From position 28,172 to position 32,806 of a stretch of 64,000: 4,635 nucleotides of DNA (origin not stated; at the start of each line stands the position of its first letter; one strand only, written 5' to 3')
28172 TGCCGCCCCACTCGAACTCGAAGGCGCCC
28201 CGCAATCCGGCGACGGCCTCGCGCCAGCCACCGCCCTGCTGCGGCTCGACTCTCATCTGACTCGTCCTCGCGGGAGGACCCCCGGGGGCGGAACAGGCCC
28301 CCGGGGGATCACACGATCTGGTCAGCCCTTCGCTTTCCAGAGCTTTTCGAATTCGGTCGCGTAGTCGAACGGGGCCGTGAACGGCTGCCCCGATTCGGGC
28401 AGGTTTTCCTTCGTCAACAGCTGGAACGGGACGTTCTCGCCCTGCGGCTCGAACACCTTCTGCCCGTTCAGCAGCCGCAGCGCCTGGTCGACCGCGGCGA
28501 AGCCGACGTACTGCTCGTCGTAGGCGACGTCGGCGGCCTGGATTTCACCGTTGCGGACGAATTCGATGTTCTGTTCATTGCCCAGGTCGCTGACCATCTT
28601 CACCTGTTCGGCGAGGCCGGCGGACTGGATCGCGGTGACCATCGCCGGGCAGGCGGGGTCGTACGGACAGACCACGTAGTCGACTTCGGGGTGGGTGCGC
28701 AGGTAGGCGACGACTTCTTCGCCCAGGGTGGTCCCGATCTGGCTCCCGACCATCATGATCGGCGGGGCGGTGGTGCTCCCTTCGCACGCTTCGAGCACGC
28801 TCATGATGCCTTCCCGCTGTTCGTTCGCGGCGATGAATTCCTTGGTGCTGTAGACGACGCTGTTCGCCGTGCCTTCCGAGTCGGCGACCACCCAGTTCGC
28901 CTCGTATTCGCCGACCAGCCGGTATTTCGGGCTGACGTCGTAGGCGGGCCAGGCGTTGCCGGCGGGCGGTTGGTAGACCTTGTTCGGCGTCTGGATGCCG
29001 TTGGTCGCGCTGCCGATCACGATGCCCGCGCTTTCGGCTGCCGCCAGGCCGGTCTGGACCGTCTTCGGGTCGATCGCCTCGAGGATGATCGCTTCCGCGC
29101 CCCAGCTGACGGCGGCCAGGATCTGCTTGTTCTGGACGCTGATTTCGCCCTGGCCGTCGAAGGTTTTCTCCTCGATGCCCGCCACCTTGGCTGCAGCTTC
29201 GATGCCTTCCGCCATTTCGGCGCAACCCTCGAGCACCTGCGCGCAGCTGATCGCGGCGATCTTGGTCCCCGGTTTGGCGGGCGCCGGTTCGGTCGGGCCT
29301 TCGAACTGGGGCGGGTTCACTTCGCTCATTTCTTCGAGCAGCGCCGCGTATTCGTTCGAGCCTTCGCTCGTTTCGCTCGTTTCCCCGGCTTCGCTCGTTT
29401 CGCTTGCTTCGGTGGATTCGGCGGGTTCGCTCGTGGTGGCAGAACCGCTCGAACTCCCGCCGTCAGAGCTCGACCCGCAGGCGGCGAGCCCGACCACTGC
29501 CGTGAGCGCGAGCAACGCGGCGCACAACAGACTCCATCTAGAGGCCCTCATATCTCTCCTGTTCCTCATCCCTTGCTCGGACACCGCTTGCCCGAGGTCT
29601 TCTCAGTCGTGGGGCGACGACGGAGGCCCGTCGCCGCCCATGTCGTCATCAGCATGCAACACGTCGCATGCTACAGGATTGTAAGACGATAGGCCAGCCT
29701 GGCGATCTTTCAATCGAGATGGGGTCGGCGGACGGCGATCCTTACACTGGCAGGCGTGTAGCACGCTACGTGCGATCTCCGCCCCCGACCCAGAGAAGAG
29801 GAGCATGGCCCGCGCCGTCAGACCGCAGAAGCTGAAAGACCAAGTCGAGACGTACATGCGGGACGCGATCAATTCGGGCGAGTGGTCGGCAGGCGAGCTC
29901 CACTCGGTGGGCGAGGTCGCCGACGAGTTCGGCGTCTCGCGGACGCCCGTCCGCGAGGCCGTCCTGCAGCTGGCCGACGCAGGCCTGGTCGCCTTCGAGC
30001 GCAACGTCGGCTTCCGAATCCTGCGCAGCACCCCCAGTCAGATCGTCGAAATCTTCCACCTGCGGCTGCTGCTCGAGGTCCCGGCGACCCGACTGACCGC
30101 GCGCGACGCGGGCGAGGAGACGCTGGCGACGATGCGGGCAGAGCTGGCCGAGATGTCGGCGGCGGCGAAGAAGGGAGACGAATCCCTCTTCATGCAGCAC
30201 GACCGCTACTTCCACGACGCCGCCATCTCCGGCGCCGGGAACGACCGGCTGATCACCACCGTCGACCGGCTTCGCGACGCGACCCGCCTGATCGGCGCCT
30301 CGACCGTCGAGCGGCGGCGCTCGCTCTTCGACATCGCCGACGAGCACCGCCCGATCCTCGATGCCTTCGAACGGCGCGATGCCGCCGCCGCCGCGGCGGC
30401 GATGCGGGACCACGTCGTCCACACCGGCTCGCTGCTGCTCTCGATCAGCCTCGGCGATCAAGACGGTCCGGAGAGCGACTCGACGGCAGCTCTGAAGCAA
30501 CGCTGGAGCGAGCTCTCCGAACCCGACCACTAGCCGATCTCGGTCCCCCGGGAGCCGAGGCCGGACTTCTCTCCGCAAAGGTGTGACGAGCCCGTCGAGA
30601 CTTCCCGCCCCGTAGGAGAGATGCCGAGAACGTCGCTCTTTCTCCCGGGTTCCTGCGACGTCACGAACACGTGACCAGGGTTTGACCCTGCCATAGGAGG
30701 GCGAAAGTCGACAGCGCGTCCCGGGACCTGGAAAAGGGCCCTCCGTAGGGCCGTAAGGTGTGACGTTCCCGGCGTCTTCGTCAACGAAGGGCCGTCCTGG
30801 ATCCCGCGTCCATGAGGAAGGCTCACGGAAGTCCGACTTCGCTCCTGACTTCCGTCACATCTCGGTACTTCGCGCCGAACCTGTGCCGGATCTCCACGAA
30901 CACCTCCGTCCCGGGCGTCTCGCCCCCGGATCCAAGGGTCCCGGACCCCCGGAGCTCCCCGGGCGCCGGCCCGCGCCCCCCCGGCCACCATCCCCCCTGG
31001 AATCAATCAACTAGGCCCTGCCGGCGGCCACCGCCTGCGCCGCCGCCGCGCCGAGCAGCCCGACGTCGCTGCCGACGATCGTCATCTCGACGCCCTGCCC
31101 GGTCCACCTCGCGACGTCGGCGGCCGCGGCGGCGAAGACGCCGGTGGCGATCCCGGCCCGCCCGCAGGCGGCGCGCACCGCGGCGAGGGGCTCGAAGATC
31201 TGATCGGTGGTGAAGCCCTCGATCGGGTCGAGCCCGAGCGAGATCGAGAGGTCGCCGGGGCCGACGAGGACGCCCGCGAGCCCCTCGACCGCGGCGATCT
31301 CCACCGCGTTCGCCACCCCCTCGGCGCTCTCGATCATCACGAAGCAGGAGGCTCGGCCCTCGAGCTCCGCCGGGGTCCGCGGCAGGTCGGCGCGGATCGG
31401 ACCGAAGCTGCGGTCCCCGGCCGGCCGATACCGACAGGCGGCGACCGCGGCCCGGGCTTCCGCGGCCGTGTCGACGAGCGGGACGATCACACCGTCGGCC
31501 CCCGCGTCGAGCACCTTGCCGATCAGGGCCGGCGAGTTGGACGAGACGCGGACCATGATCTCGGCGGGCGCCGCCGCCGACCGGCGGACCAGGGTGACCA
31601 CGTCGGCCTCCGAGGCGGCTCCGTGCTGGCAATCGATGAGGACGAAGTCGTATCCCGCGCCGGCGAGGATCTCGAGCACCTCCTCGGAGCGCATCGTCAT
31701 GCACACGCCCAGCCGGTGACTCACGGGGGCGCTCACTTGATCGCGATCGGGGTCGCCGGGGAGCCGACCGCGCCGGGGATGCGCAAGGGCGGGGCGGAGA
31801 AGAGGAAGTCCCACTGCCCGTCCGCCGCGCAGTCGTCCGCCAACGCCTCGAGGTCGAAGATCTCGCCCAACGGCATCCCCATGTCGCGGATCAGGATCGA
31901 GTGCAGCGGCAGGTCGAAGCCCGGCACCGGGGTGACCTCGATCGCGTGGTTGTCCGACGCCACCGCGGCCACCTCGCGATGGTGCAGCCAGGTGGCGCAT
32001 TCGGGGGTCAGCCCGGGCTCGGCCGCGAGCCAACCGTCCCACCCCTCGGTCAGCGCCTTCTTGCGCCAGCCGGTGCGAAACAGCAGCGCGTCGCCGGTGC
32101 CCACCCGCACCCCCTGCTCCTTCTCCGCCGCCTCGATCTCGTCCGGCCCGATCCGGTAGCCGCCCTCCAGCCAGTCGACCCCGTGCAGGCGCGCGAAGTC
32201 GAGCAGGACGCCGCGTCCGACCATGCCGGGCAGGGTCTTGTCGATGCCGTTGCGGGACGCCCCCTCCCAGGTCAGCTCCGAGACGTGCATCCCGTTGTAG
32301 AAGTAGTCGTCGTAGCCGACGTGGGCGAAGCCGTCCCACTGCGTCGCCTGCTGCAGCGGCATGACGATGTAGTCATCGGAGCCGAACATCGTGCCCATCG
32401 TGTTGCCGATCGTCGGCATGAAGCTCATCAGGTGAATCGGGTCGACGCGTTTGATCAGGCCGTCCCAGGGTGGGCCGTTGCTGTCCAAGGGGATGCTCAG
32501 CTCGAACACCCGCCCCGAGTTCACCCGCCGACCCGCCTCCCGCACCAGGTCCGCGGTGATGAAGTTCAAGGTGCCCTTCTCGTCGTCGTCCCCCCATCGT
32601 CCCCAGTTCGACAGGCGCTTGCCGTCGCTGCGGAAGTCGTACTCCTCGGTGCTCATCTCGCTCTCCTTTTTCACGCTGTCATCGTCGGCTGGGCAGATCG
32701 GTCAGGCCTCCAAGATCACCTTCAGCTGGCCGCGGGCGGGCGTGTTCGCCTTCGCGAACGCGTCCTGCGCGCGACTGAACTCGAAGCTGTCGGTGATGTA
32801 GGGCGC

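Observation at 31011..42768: Twelve-gene, tightly coupled operon of lactonase-like, CMD, cupin, FAD/Fe-S and aldolase enzymes that matches no pathway I can name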

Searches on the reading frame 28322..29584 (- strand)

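Call 8: search_protein_families(library=pfam, proteins=[window:28322-29584:-], max_evalue=0.01)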
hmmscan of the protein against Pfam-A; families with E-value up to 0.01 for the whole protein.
window:28322-29584:- (420 aa): 2 families
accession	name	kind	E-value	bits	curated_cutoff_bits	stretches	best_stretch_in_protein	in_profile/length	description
PF13407.12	Peripla_BP_4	-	5.3e-26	92.1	35.1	1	122-376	14-258/258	Periplasmic binding protein domain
PF00532.27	Peripla_BP_1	-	0.008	16.1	22.2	0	123-324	18-206/281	Periplasmic binding proteins and sugar binding domain of LacI family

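Call 9: search_protein_families(library=ncbifam, proteins=[window:28322-29584:-], max_evalue=0.001)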
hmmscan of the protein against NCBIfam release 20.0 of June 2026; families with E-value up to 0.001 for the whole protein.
window:28322-29584:- (420 aa): 5 families
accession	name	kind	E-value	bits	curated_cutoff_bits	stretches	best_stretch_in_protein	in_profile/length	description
NF008185.0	PRK10936.1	equivalog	1.4e-09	37.3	200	1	127-396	68-321/346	TMAO reductase system periplasmic protein TorT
TIGR02955.1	TMAO_TorT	equivalog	1.1e-06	28.2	310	1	127-385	20-267/295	TMAO reductase system periplasmic protein TorT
NF040907.2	ChvE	equivalog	7.5e-05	22.1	460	0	139-190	31-82/324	multiple monosaccharide ABC transporter substrate-binding protein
NF007936.0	PRK10653.1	equivalog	0.00023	20.6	337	1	288-379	194-284/295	ribose ABC transporter substrate-binding protein RbsB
TIGR02637.1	RhaS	equivalog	0.00037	19.9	342.25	0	290-408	175-292/302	rhamnose ABC transporter substrate-binding protein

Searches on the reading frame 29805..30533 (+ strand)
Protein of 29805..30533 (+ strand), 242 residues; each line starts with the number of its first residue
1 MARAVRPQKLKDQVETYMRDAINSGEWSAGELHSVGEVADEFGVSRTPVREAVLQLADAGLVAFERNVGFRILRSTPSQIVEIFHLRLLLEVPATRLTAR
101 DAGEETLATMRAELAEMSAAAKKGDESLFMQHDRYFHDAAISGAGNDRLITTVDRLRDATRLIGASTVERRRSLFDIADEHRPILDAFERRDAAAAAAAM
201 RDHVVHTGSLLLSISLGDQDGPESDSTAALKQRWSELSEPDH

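Call 8: search_protein_families(library=pfam, proteins=[window:29805-30533:+], max_evalue=0.01)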
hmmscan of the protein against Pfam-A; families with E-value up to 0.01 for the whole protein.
window:29805-30533:+ (242 aa): 2 families
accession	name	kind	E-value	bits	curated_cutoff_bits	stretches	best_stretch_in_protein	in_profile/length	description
PF07729.17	FCD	-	6.1e-27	94.9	24.3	1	82-204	1-123/125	FCD domain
PF00392.27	GntR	-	2.2e-14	53.3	27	1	11-72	2-64/64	Bacterial regulatory proteins, gntR family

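Call 9: search_protein_families(library=ncbifam, proteins=[window:29805-30533:+], max_evalue=0.001)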
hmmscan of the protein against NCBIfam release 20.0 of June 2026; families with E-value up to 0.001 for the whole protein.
window:29805-30533:+ (242 aa): 15 families
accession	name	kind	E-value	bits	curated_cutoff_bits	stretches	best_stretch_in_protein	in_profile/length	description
TIGR03338.1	phnR_burk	equivalog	1.3e-32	113.1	271.5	1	5-206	7-208/212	phosphonate utilization associated transcriptional regulator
NF003011.0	PRK03837.1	subfamily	6.9e-20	71.7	260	2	72-206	96-228/241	transcriptional regulator NanR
NF008576.0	PRK11534.1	equivalog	1.4e-11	44.5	218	1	18-206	16-212/225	DNA-binding transcriptional regulator CsiR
NF007741.0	PRK10421.1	equivalog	8.6e-11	41.7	311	1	5-67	3-66/262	transcriptional regulator LldR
NF008504.0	PRK11414.1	equivalog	8.8e-11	41.9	225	1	10-137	12-139/221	GntR family transcriptional regulator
NF008571.0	PRK11523.1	equivalog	9.6e-10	38.3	396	1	5-214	4-228/258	transcriptional regulator ExuR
NF007588.0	PRK10225.1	equivalog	3.6e-09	36.3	442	1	3-215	3-235/257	Uxu operon transcriptional regulator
TIGR02018.2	his_ut_repres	equivalog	4.7e-08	32.7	220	1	12-83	2-75/226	histidine utilization transcriptional repressor HutC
NF007442.0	PRK09990.1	equivalog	1.7e-06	27.7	301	1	72-212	89-236/256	transcriptional regulator GlcC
NF007001.0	PRK09464.1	equivalog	4.3e-06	26.5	330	1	4-63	5-65/254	pyruvate dehydrogenase complex transcriptional repressor PdhR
TIGR02325.1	C_P_lyase_phnF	equivalog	4.7e-06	26.3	156.8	1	13-73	12-73/238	phosphonate metabolism transcriptional regulator PhnF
NF052282.1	PLP_TF_PdxR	equivalog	5e-05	22.5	320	1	10-81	2-74/448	MocR-like pyridoxine biosynthesis transcription factor PdxR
TIGR02404.1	trehalos_R_Bsub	equivalog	0.00014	21.6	211.95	1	14-74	5-66/233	trehalose operon repressor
NF011575.0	PRK14999.1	equivalog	0.0007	19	424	1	7-135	10-135/241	histidine utilization repressor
NF041547.1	GntR_LSA1692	equivalog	0.00082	19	275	0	12-74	4-67/233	GntR family transcriptional regulator, LSA1692 subfamily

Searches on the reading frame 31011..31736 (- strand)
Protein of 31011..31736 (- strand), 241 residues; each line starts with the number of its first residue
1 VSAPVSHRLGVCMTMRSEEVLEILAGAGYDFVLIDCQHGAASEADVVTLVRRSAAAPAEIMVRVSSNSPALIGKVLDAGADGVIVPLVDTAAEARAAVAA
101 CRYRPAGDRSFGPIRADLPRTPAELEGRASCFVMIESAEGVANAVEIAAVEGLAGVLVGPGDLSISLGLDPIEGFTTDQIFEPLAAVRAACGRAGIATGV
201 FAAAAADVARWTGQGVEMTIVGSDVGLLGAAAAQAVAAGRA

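Call 8: search_protein_families(library=pfam, proteins=[window:31011-31736:-], max_evalue=0.01)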
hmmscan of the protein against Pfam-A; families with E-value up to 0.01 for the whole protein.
window:31011-31736:- (241 aa): 2 families
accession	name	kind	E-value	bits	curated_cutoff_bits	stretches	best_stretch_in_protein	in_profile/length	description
PF03328.21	HpcH_HpaI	-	1.6e-37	129.4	25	1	14-228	7-218/221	HpcH/HpaI aldolase/citrate lyase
PF03308.22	MeaB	-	0.01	15.3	23.1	0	12-51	109-148/273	Methylmalonyl Co-A mutase-associated GTPase MeaB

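Call 9: search_protein_families(library=ncbifam, proteins=[window:31011-31736:-], max_evalue=0.001)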
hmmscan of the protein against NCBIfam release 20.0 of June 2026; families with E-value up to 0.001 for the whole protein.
window:31011-31736:- (241 aa): 4 families
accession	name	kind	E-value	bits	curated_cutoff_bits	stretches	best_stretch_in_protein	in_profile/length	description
TIGR02311.1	HpaI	equivalog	1.4e-33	116.4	368.8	1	8-235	13-244/249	4-hydroxy-2-oxoheptanedioate aldolase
NF007849.0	PRK10558.1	equivalog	4.5e-32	111.5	393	1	8-233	20-248/256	2-dehydro-3-deoxyglucarate aldolase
TIGR03239.1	GarL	equivalog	1.1e-30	107.1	406.75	1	9-233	14-241/249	2-dehydro-3-deoxyglucarate aldolase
NF007521.0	PRK10128.1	equivalog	1.3e-26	93.7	441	1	9-234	20-249/267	2-keto-3-deoxy-L-rhamnonate aldolase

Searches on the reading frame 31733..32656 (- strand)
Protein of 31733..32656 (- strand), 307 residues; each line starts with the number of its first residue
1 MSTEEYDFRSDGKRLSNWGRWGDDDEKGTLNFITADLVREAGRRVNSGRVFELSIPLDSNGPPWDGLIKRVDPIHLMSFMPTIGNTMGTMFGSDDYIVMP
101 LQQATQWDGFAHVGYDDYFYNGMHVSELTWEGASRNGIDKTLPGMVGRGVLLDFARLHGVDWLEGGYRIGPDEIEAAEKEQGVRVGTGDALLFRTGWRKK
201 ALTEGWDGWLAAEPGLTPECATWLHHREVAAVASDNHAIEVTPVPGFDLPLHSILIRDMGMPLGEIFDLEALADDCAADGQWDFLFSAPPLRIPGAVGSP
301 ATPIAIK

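Call 8: search_protein_families(library=pfam, proteins=[window:31733-32656:-], max_evalue=0.01)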
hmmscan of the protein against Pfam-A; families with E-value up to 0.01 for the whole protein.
window:31733-32656:- (307 aa): 1 family
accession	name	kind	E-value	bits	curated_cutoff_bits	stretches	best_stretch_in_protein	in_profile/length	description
PF04199.19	Cyclase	-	1.7e-24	87.1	23.1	1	52-240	2-141/142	Putative cyclase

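Call 9: search_protein_families(library=ncbifam, proteins=[window:31733-32656:-], max_evalue=0.001)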
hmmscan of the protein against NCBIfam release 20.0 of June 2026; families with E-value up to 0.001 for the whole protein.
window:31733-32656:- (307 aa): 0 families

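Call 39: find_related_loci(query=window:31733-32656:-, collection=metagenome_contigs, flank=10000)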
Query window:31733-32656:- (307 aa) in metagenome_contigs; peptide patterns used: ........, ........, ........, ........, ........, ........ (x = any residue, [..] = any of these).
358 stretches matched a pattern; 38 encode a relative of the query (tblastn E <= 1e-3); 38 distinct loci.
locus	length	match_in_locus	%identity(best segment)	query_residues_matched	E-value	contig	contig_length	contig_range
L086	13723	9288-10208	54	5-304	3e-103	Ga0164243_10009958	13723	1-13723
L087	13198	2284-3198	57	5-307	2e-102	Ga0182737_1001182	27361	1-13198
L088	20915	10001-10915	57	5-307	2e-102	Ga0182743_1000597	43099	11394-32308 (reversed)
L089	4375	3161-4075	55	7-307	2e-99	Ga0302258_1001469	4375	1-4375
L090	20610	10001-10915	51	8-307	8e-92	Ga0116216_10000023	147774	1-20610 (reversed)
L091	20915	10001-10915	51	8-307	8e-92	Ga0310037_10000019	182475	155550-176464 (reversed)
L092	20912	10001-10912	50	9-307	5e-90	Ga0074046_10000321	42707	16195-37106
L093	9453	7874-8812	44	9-307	4e-74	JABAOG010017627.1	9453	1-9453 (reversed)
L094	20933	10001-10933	42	12-307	3e-68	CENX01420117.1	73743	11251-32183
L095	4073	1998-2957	38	2-307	4e-65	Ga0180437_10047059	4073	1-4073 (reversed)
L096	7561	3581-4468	40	13-306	1e-55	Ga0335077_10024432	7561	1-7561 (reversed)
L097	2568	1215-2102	40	13-306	4e-56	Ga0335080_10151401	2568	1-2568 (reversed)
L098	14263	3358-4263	38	7-306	8e-54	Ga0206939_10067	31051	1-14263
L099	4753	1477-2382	38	7-306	7e-54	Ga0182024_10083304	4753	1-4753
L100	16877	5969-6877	38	16-307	8e-50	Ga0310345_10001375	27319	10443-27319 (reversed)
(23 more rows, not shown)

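Call 52: search_solved_structures(query=window:31733-32656:-, max_evalue=0.001)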
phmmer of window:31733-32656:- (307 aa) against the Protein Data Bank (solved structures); distinct sequences matched with E-value up to 0.001: 1.
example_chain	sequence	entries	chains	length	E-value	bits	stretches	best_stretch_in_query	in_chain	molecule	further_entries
5ibz_A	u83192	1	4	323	1.6e-60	208.4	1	13-307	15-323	Uncharacterized protein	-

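Call 82: search_dna_similar(query=window:31733-32656:-, collection=plasmids, mode=protein, max_rows=12)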
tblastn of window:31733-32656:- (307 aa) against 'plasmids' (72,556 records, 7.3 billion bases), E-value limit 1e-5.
Records with a match: 176; places in all: 206; records where one place covers at least 80% of the query: 161.
Best place of each record, by identity: <60% 176.
By first word of the organism name: Rhizobium 28; Rhodococcus 20; Streptomyces 13; Sphingobium 12; Arthrobacter 10; Ensifer 8; Cupriavidus 6; Shinella 6; Bradyrhizobium 6; Variovorax 5; and 38 more.
By predicted mobility (MOB-suite, as given by PLSDB): non-mobilizable 101; conjugative 45; mobilizable 30.
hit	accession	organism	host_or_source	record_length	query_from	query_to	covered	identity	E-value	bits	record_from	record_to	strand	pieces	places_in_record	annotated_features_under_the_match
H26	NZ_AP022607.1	Mycobacterium branderi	-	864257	2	307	100%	51.9%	2e-85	286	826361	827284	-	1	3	cyclase family protein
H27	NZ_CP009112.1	Rhodococcus opacus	soil sample, Enrichment culture with ...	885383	8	307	98%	48.8%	2e-71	246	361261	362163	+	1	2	cyclase family protein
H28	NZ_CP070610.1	Rhodococcus koreensis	cell culture,rhizosphere of apple ...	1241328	7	307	98%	46.2%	2e-63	223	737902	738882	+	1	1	record has no annotation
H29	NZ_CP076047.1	Rhodococcus sp. USK10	-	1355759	7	307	98%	41.9%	2e-49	183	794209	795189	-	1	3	record has no annotation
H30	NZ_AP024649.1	Arthrobacter sp. StoSoilB13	-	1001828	5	306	98%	41.6%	5e-51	187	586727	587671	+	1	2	none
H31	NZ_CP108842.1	Streptomyces chartreusis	-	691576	14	306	95%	42.5%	3e-56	202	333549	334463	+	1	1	cyclase family protein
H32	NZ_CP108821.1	Streptomyces chartreusis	-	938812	14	306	95%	42.5%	3e-56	202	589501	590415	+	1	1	cyclase family protein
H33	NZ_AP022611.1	Mycolicibacterium madagascariense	-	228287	7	307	98%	41.3%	4e-58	208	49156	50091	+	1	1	cyclase family protein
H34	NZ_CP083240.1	Ancylobacter polymorphus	activated sludge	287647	1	307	100%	40.3%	9e-54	195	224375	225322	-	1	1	cyclase family protein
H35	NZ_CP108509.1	Streptomyces sp. NBC_01237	-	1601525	13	307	96%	41.5%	2e-46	174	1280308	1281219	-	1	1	none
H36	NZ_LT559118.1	Nonomuraea gerenzanensis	-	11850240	16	307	95%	41.9%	2e-45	172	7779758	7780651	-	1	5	none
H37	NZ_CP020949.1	Rhizobium sp. CIAT894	-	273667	12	307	96%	41.2%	4e-52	191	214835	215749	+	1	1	cyclase family protein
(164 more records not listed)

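Call 84: get_annotated_region(hit=H26, flank=9000)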
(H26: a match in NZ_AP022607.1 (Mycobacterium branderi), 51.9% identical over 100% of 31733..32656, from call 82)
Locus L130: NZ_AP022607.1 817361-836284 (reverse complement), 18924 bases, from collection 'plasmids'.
description: Mycobacterium branderi strain JCM 12687 plasmid pJCM12687
organism: Mycobacterium branderi (NCBI taxid 43348)
taxonomy: Bacteria; Actinomycetota; Actinomycetes; Mycobacteriales; Mycobacteriaceae; Mycobacterium; Mycobacterium branderi
host: -; source: -; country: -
typing (MOB-suite, as given by PLSDB): non-mobilizable
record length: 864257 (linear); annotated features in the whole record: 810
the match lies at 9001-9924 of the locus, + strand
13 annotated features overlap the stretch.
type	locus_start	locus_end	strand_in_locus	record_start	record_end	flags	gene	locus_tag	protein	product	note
CDS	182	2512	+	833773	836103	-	-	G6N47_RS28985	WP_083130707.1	hydantoinase B/oxoprolinase family protein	-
CDS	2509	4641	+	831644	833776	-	-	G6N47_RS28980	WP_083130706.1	hydantoinase/oxoprolinase family protein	-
CDS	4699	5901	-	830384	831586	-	-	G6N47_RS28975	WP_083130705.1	cytochrome P450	-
CDS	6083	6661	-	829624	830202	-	-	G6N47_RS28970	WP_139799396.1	hypothetical protein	-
CDS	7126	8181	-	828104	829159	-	-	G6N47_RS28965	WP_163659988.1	cytochrome P450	-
CDS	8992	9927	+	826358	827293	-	-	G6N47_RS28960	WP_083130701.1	cyclase family protein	-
CDS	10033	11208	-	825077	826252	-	-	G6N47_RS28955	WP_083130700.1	hypothetical protein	-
CDS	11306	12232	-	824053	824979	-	-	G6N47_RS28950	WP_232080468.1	alpha/beta hydrolase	-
CDS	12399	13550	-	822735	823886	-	-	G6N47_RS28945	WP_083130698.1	acyl-CoA dehydrogenase family protein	-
CDS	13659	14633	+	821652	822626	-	-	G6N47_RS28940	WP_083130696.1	TIGR03619 family F420-dependent LLM class oxidoreductase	GO:0008150 - biological_process [Evidence IEA]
CDS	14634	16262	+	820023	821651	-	-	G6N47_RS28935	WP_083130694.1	AMP-binding protein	-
CDS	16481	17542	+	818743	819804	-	-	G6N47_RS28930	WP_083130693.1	Rieske 2Fe-2S domain-containing protein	-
CDS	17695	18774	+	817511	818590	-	-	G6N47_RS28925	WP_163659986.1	FAD-binding protein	-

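Call 85: get_annotated_region(hit=H27, flank=9000)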
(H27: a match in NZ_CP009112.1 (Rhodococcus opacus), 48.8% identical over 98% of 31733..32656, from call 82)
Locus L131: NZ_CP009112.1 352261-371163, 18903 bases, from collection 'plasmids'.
description: Rhodococcus opacus strain 1CP plasmid pR1CP1, complete sequence
organism: Rhodococcus opacus (NCBI taxid 37919)
taxonomy: Bacteria; Actinomycetota; Actinomycetes; Mycobacteriales; Nocardiaceae; Rhodococcus; Rhodococcus opacus
host: -; source: soil sample, Enrichment culture with 4-chlorophenol and 2,4-dichlorophenol; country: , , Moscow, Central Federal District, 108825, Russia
typing (MOB-suite, as given by PLSDB): mobilizable; relaxase MOBP
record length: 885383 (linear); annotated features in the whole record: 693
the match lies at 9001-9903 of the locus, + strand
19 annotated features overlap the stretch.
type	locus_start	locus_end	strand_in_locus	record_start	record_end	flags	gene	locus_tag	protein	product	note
CDS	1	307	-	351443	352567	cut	-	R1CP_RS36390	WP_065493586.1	acyl-CoA dehydrogenase family protein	-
CDS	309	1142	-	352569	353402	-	-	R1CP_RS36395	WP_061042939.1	enoyl-CoA hydratase-related protein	-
CDS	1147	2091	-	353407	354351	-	-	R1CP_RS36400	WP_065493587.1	acyl-CoA dehydrogenase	-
CDS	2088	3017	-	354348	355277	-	-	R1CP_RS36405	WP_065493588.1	acyl-CoA dehydrogenase family protein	-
CDS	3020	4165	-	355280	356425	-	-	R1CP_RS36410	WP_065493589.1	acyl-CoA dehydrogenase family protein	-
CDS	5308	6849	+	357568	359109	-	-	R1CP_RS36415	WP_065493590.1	class I adenylate-forming enzyme family protein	-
CDS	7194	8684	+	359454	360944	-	-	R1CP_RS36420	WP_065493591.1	MFS transporter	GO:0055085 - transmembrane transport [Evidence IEA]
CDS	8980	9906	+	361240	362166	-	-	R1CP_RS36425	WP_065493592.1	cyclase family protein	-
CDS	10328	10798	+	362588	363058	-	-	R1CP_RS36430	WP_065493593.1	MaoC family dehydratase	-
CDS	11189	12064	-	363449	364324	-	-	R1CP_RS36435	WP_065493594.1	TIGR03619 family F420-dependent LLM class oxidoreductase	GO:0008150 - biological_process [Evidence IEA]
CDS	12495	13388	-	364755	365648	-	-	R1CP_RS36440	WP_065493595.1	IclR family transcriptional regulator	GO:0006355 - regulation of DNA-templated transcription [Evidence IEA]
CDS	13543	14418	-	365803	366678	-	-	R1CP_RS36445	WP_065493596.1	cyclase family protein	-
CDS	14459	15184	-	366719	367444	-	-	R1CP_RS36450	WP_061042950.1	SDR family oxidoreductase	-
CDS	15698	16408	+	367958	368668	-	-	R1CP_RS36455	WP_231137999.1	FCD domain-containing protein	-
CDS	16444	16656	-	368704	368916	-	-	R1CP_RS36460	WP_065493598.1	hypothetical protein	-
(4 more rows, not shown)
